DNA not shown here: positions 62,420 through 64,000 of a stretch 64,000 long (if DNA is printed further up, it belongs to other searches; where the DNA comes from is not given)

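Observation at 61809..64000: FHA/TPR membrane protein plus PP2C phosphatase directly flanking the pilin genes: a candidate Thr-phosphorylation checkpoint for the Tad pilus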

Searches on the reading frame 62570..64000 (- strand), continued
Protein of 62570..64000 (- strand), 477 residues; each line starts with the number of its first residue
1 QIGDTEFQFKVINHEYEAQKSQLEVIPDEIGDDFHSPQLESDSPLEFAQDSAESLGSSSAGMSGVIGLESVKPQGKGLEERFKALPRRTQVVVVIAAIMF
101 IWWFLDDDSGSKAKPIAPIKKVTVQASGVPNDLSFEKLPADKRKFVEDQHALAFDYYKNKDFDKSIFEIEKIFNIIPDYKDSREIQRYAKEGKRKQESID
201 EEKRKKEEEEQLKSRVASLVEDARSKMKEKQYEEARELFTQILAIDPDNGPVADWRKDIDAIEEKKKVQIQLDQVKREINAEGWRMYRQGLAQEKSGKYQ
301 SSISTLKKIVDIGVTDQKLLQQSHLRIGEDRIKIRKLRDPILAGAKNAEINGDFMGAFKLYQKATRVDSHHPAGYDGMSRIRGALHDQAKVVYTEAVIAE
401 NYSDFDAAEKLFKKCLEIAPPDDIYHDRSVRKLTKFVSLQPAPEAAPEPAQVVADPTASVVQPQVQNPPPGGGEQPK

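Call 68: search_protein_families(library=pfam, proteins=[L064:12178-12915:+, L064:12949-14037:+, L064:5774-7144:+], max_evalue=0.01)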
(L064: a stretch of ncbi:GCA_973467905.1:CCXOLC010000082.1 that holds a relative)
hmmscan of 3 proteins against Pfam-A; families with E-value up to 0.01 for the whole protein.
L064:12178-12915:+ (246 aa): 1 family
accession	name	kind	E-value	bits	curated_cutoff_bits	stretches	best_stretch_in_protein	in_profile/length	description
PF07228.17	SpoIIE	-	0.00053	20.4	25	1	137-206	70-139/192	Stage II sporulation protein E (SpoIIE)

L064:12949-14037:+ (363 aa): 1 family
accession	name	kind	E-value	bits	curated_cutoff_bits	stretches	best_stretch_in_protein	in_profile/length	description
PF00072.30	Response_reg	-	6.9e-15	55.6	30.2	1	20-129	1-109/111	Response regulator receiver domain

L064:5774-7144:+ (457 aa): 1 family
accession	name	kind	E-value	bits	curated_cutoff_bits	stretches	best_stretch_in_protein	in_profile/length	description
PF00482.28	T2SSF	-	1.1e-14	54.9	25.2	1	319-444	2-123/125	Type II secretion system (T2SS), protein F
